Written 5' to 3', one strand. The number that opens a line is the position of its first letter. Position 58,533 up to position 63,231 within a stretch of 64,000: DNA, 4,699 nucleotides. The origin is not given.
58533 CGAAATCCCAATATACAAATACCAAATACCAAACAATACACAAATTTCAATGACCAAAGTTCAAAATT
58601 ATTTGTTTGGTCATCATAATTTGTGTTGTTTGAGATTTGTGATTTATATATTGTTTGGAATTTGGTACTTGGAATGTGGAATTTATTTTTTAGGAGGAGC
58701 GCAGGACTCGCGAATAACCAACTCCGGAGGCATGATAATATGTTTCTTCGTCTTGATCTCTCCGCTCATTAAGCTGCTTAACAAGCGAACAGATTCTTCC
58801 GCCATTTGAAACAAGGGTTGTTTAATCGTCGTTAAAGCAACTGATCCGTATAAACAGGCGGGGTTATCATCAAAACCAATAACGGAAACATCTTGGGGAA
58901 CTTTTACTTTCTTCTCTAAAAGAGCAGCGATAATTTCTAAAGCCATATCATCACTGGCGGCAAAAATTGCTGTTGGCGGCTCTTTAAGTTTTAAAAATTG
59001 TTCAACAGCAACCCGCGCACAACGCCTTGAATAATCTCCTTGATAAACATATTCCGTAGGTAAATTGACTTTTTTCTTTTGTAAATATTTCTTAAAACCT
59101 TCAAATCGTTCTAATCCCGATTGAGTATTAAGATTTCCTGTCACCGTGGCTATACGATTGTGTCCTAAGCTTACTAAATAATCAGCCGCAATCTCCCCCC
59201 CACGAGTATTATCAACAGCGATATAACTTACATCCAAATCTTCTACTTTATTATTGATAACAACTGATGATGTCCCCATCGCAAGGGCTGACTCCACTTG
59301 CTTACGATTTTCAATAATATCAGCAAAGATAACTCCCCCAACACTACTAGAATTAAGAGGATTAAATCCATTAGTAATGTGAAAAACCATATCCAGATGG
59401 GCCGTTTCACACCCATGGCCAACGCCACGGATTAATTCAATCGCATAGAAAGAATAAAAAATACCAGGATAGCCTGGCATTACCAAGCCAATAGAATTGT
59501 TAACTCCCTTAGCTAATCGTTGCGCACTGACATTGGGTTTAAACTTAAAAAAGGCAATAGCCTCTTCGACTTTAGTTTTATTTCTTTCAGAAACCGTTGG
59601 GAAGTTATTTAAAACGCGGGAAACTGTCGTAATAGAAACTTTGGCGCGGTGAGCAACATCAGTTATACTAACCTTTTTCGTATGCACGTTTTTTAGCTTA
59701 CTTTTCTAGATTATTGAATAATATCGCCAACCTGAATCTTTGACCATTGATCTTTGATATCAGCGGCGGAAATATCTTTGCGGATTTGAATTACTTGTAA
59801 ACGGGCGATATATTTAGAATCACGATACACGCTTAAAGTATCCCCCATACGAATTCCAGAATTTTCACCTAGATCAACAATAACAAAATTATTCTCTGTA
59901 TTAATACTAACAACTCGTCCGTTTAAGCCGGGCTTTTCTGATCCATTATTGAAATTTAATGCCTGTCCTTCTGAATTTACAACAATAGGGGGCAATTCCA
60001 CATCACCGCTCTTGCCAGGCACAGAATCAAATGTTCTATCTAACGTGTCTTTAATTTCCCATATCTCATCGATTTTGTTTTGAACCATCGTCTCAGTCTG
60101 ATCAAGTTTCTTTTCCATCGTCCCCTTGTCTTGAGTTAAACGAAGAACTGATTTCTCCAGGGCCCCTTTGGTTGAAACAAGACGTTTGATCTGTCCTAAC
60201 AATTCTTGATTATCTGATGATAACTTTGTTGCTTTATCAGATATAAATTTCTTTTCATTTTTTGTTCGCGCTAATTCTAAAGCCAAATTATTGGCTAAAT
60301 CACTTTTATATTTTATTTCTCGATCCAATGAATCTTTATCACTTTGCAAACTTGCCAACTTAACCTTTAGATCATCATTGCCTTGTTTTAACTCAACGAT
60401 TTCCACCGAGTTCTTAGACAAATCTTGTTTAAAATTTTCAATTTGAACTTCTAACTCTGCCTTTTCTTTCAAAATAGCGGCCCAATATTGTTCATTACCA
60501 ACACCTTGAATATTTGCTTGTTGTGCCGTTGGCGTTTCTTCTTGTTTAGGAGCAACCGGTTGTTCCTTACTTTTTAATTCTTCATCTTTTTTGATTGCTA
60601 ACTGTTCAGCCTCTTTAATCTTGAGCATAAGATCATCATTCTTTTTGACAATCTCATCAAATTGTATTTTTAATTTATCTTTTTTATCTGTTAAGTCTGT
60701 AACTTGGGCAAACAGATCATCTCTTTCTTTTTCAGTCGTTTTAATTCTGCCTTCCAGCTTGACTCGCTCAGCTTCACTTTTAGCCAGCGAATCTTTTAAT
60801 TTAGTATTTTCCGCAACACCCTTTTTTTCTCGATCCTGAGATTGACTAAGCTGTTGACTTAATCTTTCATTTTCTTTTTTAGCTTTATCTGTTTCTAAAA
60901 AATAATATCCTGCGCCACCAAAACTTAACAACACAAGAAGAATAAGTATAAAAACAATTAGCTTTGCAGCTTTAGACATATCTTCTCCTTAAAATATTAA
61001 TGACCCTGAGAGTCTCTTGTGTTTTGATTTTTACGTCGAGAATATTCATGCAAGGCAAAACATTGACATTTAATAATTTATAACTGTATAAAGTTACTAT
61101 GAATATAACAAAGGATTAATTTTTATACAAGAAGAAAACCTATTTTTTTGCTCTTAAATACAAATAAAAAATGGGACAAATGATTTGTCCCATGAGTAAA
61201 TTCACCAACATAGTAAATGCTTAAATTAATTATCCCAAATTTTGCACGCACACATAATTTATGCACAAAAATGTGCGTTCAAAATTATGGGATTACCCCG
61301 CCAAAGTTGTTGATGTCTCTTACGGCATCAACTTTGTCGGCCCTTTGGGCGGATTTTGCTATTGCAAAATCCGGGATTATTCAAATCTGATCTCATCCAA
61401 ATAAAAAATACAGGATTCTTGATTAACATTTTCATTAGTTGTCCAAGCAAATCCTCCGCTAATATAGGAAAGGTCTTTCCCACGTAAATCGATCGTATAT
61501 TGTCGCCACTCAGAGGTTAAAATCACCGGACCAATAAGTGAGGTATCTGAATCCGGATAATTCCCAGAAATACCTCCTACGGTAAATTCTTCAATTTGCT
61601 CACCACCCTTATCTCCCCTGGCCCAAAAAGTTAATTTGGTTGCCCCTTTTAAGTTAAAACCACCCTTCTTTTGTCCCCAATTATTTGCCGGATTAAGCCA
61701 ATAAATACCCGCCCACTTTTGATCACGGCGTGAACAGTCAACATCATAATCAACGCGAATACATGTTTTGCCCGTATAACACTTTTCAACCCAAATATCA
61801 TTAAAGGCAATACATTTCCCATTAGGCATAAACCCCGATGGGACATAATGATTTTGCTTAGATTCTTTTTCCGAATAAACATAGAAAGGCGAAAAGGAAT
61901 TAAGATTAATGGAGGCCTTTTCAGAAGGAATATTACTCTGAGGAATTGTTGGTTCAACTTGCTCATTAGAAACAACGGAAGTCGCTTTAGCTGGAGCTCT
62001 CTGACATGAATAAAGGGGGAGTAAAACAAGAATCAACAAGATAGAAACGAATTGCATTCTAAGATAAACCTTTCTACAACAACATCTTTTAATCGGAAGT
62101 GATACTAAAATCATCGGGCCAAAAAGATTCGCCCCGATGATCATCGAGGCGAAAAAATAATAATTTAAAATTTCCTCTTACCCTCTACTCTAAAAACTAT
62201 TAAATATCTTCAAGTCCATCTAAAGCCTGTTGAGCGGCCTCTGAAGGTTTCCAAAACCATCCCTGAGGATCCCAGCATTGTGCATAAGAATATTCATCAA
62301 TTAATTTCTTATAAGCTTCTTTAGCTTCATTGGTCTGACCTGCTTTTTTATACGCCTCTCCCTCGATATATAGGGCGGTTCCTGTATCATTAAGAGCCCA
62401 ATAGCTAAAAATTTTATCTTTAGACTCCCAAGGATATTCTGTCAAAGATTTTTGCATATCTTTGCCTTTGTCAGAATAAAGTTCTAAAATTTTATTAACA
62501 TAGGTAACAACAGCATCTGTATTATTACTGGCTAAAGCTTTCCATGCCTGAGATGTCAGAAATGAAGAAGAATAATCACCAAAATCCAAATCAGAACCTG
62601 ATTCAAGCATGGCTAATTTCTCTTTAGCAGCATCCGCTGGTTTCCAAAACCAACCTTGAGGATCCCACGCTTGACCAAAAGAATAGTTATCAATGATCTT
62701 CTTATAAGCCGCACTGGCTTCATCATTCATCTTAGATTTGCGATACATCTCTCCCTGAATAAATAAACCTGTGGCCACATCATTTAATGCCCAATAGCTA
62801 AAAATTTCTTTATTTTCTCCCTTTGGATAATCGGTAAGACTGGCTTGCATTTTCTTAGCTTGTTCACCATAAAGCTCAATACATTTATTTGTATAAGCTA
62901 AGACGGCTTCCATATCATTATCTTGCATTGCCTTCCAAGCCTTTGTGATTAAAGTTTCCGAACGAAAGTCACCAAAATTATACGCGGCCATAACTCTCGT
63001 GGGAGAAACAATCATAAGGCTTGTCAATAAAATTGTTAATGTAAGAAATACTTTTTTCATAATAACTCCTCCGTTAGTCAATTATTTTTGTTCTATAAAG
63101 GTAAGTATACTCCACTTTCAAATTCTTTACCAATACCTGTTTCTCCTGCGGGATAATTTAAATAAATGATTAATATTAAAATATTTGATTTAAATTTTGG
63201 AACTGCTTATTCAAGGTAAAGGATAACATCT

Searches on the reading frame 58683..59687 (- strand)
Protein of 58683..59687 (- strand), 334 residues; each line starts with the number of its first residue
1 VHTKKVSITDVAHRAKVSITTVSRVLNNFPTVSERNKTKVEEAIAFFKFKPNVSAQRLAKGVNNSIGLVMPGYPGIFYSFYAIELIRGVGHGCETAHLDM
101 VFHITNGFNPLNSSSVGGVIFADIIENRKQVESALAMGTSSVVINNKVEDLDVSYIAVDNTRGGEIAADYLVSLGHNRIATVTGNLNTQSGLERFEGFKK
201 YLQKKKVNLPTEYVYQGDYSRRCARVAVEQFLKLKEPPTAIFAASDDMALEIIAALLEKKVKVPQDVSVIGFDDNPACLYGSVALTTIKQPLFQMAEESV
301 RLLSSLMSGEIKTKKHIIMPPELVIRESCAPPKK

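Call 14: search_protein_families(library=pfam, proteins=[window:58683-59687:-])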
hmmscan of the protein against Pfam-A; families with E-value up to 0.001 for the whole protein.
window:58683-59687:- (334 aa): 4 families
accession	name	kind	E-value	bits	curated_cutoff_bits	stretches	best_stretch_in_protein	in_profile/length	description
PF13377.12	Peripla_BP_3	-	3.7e-37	128.4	26.5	1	168-329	1-167/167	Periplasmic binding protein-like domain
PF13407.12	Peripla_BP_4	-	9.4e-19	68.4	35.1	1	130-310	72-257/258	Periplasmic binding protein domain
PF00356.27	LacI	-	4.3e-15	55.7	27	1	7-52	1-46/46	Bacterial regulatory proteins, lacI family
PF00532.27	Peripla_BP_1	-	2.8e-13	50.4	22.2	1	111-274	53-225/281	Periplasmic binding proteins and sugar binding domain of LacI family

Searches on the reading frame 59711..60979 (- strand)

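Call 14: search_protein_families(library=pfam, proteins=[window:59711-60979:-])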
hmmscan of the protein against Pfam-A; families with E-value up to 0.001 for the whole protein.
window:59711-60979:- (422 aa): 3 families
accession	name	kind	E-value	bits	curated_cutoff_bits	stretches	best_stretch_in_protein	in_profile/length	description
PF16538.11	FlgT_C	-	5.4e-05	24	27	1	364-397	2-35/77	Flagellar assembly protein T, C-terminal domain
PF06818.20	Fez1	-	0.00021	22.3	34.4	1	176-308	15-147/199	Fez1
PF19911.4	DUF6384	-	0.00026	20.6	25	1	10-113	99-205/308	Family of unknown function (DUF6384)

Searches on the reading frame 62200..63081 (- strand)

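Call 14: search_protein_families(library=pfam, proteins=[window:62200-63081:-])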
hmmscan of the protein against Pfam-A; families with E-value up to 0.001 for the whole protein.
window:62200-63081:- (293 aa): 5 families
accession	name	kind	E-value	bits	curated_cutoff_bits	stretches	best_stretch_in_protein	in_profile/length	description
PF13174.12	TPR_6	-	7.3e-11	42.4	26.3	1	236-264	2-30/33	Tetratricopeptide repeat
PF07719.23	TPR_2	-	6.8e-08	32.5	27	0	236-262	3-29/34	Tetratricopeptide repeat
PF13181.12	TPR_8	-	0.00012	22.4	25.7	0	236-262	3-29/34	Tetratricopeptide repeat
PF00515.34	TPR_1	-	0.00014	22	27.8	0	236-259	3-26/34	Tetratricopeptide repeat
PF04708.17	Pox_F16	-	0.00042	20.3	30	0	30-68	35-73/215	Poxvirus F16 protein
